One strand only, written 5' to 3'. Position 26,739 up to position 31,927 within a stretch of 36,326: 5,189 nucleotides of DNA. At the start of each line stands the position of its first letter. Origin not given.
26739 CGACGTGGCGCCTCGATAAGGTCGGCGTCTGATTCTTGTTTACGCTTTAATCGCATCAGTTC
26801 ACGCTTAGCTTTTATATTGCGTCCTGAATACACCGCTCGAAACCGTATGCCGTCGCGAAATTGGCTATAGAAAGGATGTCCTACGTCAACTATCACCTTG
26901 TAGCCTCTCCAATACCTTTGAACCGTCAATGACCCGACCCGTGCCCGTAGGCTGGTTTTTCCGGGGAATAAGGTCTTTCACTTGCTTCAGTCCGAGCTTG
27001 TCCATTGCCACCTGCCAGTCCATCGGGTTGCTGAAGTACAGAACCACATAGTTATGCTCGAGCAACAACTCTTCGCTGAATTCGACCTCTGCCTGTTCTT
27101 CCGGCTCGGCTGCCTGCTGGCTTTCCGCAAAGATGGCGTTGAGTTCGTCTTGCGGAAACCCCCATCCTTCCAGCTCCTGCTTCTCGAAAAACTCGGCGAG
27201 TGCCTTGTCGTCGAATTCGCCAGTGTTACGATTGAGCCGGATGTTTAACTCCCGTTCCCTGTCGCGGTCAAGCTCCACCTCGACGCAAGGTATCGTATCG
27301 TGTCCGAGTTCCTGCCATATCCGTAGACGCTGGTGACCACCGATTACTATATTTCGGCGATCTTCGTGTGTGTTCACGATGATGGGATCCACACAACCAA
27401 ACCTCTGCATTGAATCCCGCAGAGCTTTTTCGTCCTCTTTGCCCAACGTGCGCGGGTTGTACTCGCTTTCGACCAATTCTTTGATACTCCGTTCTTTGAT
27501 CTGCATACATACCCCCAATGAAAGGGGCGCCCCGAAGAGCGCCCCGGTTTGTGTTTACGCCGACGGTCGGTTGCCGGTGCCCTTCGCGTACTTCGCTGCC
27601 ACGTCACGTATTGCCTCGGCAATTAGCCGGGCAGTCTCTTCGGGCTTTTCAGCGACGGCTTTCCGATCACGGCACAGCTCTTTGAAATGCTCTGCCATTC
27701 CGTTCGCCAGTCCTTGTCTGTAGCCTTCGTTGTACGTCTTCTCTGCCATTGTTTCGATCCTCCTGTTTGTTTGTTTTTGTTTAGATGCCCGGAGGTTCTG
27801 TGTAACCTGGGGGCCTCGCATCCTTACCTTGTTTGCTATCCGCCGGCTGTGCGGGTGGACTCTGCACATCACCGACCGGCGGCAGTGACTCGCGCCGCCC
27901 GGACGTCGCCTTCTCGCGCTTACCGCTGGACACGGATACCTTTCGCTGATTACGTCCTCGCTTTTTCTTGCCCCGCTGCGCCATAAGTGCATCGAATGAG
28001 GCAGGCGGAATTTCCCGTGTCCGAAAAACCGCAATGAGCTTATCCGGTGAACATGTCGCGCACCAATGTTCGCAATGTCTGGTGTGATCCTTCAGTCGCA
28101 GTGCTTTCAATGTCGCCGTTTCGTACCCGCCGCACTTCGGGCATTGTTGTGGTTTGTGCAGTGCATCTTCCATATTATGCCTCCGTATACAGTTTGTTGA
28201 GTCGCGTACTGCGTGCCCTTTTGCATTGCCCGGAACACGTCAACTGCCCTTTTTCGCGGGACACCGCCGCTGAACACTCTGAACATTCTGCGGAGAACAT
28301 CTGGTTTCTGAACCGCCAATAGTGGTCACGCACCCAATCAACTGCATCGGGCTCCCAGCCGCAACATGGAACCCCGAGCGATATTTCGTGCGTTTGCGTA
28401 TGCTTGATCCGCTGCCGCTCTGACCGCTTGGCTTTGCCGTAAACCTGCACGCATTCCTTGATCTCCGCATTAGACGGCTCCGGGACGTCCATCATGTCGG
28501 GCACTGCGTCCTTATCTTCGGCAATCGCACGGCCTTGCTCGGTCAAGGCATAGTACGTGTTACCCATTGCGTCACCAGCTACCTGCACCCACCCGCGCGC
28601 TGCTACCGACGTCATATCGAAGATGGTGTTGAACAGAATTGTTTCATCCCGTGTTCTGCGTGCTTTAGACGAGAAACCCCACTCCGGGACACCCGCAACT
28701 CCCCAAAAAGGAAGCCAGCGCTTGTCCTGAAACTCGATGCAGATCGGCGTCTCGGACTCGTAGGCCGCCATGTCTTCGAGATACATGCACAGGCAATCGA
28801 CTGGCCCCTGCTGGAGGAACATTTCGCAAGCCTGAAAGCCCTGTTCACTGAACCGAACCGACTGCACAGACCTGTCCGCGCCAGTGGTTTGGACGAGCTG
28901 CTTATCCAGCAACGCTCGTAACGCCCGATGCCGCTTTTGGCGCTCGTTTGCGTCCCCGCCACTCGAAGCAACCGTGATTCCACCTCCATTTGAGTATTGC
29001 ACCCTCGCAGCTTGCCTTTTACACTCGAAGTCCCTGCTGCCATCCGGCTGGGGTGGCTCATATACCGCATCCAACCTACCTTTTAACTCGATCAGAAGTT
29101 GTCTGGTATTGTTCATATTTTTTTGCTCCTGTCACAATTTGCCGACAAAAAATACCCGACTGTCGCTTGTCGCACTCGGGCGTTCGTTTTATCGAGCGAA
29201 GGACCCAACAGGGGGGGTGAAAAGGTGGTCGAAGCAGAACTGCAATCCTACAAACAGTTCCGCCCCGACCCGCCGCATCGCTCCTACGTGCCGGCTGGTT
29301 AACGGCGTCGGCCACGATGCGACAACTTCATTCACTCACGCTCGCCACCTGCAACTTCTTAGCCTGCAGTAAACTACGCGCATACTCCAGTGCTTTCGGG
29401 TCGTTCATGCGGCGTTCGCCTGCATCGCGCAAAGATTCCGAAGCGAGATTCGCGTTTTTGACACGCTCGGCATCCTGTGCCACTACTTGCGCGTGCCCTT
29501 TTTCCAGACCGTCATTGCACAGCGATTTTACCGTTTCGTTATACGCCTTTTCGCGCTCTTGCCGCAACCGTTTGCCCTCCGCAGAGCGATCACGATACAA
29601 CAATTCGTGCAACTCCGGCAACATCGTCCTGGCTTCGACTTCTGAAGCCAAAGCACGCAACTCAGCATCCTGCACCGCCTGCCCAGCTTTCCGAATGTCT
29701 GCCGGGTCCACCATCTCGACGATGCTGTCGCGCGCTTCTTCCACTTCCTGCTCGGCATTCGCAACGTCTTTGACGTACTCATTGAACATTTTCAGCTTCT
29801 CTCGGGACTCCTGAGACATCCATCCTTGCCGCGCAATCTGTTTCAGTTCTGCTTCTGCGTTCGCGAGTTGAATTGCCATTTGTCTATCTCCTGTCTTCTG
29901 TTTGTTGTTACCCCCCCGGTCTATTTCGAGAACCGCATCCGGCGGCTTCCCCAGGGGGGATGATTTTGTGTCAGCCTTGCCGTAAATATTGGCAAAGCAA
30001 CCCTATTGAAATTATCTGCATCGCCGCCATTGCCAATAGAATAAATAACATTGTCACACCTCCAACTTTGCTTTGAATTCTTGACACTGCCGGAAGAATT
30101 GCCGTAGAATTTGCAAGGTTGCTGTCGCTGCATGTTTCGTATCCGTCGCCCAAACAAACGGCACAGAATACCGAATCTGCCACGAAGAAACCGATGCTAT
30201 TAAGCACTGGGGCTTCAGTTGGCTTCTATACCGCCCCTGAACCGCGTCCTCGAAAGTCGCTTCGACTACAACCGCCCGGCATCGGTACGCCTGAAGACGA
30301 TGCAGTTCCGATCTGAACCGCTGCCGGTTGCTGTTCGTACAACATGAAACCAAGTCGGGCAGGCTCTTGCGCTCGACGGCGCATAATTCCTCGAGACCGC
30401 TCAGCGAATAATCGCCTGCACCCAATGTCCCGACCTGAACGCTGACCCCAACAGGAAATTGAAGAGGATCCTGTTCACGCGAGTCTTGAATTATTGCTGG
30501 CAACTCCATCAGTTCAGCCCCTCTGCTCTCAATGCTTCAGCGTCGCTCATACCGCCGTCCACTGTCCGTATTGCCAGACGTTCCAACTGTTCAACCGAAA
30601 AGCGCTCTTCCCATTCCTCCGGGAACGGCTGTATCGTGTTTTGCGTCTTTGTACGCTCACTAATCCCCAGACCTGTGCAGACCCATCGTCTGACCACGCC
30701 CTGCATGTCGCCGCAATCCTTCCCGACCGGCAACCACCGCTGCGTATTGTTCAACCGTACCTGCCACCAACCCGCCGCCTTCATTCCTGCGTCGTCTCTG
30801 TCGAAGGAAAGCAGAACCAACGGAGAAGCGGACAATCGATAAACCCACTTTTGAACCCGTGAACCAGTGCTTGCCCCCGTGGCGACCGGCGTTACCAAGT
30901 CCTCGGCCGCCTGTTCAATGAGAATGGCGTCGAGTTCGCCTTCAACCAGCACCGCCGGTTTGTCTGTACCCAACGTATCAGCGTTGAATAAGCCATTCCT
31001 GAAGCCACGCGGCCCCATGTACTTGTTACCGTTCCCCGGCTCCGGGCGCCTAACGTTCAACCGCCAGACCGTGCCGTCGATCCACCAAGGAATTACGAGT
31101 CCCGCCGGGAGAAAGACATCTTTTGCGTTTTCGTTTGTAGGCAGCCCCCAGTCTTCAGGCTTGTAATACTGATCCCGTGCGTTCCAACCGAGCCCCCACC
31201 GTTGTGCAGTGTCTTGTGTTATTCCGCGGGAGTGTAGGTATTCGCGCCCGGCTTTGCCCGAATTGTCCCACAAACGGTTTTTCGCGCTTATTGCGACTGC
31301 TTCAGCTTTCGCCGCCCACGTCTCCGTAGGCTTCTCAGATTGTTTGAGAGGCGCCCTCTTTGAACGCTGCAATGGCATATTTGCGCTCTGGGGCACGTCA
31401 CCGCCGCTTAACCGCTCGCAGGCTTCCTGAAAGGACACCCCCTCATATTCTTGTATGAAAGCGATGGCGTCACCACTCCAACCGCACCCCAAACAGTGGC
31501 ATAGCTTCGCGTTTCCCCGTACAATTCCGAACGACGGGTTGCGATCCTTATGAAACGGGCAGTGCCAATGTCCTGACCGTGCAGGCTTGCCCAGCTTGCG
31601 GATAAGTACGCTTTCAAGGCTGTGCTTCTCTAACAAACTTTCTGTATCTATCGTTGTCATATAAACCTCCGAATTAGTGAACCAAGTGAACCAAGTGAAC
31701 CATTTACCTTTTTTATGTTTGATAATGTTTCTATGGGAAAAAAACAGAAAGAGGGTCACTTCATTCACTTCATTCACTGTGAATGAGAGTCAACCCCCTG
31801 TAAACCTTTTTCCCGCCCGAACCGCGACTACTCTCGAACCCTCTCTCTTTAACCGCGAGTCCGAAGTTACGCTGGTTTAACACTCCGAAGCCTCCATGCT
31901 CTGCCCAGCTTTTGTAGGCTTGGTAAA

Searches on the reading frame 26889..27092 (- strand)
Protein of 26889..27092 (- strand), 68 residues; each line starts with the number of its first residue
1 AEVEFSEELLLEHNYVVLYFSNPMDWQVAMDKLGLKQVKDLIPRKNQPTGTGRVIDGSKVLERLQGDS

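Call 81: find_related_loci(query=A7, collection=viral_contigs, flank=5000)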
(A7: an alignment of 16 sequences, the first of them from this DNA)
Query A7 (68 aa) in viral_contigs; peptide patterns used: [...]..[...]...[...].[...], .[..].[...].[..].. (x = any residue, [..] = any of these).
437 stretches matched a pattern; 219 encode a relative of the query (tblastn E <= 1e-3); the best 80 are kept; 80 distinct loci.
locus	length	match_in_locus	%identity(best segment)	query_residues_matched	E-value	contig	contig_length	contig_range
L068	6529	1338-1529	77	1-64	5e-30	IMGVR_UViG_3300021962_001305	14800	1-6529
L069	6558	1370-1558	76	2-64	2e-29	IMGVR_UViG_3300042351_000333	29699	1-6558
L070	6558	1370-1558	76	2-64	1e-29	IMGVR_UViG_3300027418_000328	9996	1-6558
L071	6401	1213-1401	76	2-64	2e-29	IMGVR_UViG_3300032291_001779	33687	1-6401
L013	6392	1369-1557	76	2-64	2e-29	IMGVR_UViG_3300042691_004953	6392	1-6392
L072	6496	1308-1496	76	2-64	1e-29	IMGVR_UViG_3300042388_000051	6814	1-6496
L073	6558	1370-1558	76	2-64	2e-29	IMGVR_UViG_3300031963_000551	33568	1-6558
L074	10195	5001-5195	72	2-66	1e-29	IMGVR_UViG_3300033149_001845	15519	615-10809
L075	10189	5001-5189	76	2-64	1e-29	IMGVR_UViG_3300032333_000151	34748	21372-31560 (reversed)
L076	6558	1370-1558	76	2-64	2e-29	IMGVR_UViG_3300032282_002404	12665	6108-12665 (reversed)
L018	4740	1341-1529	76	2-64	3e-29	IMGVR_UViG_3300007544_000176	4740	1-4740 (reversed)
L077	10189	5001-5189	76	2-64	4e-29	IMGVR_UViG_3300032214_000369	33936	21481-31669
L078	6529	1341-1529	76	2-64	4e-29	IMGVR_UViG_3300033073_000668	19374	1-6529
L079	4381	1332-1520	75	2-64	6e-29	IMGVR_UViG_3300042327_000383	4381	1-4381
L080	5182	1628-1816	75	2-64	8e-29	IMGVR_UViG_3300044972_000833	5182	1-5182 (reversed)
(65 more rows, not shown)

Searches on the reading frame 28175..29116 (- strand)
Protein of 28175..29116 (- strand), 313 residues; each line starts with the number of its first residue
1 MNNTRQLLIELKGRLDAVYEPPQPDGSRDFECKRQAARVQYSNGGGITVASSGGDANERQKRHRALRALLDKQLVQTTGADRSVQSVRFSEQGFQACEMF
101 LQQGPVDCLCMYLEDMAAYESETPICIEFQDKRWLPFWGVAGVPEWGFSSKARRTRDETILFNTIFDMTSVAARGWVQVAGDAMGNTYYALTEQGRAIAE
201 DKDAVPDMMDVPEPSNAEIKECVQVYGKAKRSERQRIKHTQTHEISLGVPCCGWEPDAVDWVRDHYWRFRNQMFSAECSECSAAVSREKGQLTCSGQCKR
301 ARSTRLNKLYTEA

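Call 8: search_protein_families(library=pfam, proteins=[window:28175-29116:-], max_evalue=0.01)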
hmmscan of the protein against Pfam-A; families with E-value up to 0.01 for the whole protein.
window:28175-29116:- (313 aa): 0 families

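Call 9: search_protein_families(library=phrogs, proteins=[window:28175-29116:-], max_evalue=0.001)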
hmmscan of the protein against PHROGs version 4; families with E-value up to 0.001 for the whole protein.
window:28175-29116:- (313 aa): 0 families

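Call 94: search_protein_families(library=padloc, proteins=[window:28175-29116:-], max_evalue=0.01)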
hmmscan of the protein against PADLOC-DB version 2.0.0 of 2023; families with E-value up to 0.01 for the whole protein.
window:28175-29116:- (313 aa): 1 family
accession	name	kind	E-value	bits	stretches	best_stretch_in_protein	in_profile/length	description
PDLC03869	LmuC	-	0.0047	14.6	0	167-201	95-128/168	-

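Call 95: search_protein_families(library=ncbifam, proteins=[window:28175-29116:-], max_evalue=0.01)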
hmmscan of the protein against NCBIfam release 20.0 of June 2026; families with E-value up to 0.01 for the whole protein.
window:28175-29116:- (313 aa): 0 families

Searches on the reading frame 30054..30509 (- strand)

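Call 8: search_protein_families(library=pfam, proteins=[window:30054-30509:-], max_evalue=0.01)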
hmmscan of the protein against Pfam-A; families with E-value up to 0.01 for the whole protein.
window:30054-30509:- (151 aa): 1 family
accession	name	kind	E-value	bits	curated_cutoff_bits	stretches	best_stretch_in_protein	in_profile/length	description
PF02732.21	ERCC4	-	4.9e-12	46.4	24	1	21-128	19-134/140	ERCC4 domain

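Call 9: search_protein_families(library=phrogs, proteins=[window:30054-30509:-], max_evalue=0.001)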
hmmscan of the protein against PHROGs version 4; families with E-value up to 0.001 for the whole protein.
window:30054-30509:- (151 aa): 1 family
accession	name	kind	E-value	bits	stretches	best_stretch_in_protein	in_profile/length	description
phrog_3490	-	DNA, RNA and nucleotide metabolism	2.5e-19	70.9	1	6-142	11-169/175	ERCC4-type nuclease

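Call 94: search_protein_families(library=padloc, proteins=[window:30054-30509:-], max_evalue=0.01)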
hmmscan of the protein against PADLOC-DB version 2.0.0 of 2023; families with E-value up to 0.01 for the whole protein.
window:30054-30509:- (151 aa): 0 families

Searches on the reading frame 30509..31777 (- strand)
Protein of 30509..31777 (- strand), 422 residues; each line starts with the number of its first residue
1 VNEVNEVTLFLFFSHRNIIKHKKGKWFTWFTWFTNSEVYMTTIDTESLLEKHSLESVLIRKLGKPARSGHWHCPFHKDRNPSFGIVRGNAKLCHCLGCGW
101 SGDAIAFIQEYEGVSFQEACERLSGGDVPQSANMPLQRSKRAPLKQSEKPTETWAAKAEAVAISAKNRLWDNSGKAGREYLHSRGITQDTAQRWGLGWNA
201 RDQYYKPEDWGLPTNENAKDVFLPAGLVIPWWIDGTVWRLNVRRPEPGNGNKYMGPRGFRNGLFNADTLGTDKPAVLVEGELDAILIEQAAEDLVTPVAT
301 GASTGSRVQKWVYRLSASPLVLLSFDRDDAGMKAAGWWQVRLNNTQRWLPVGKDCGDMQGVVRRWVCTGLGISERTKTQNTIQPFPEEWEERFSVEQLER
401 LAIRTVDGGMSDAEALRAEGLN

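Call 8: search_protein_families(library=pfam, proteins=[window:30509-31777:-], max_evalue=0.01)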
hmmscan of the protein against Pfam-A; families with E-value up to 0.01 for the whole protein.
window:30509-31777:- (422 aa): 3 families
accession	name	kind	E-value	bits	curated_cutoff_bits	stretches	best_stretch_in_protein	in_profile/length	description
PF01807.25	Zn_ribbon_DnaG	-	7.6e-16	58.2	24.9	1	61-124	24-86/98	CHC2 zinc finger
PF13155.12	Toprim_2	-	0.00071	20.3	22.1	1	276-345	1-69/88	Toprim-like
PF08275.17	DNAG_N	-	0.0017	18.9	26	1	167-202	4-39/128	DNA primase catalytic core, N-terminal domain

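Call 9: search_protein_families(library=phrogs, proteins=[window:30509-31777:-], max_evalue=0.001)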
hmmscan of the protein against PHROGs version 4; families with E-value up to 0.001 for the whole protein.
window:30509-31777:- (422 aa): 9 families
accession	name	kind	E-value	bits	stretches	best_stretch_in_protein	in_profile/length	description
phrog_47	-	DNA, RNA and nucleotide metabolism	5.7e-35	122.1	1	44-335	24-291/947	DNA primase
phrog_6444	-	DNA, RNA and nucleotide metabolism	1.9e-34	120.4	1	67-229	34-189/577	DNA primase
phrog_11992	-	unknown function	8.5e-16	59.7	1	64-150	23-106/177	-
phrog_849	-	DNA, RNA and nucleotide metabolism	1.6e-13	51.4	1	100-359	68-328/435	DNA primase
phrog_18097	-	DNA, RNA and nucleotide metabolism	1.5e-12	48.5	1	72-133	36-96/199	DNA primase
phrog_360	-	DNA, RNA and nucleotide metabolism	3e-12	47.8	1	69-147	30-111/133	DNA primase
phrog_510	-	DNA, RNA and nucleotide metabolism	2e-11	44.4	1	69-190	42-161/667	DNA primase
phrog_239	-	DNA, RNA and nucleotide metabolism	2.8e-08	34.2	1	67-335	39-268/801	DNA primase/helicase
phrog_26824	-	unknown function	2.9e-08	33.3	1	64-123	21-83/868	-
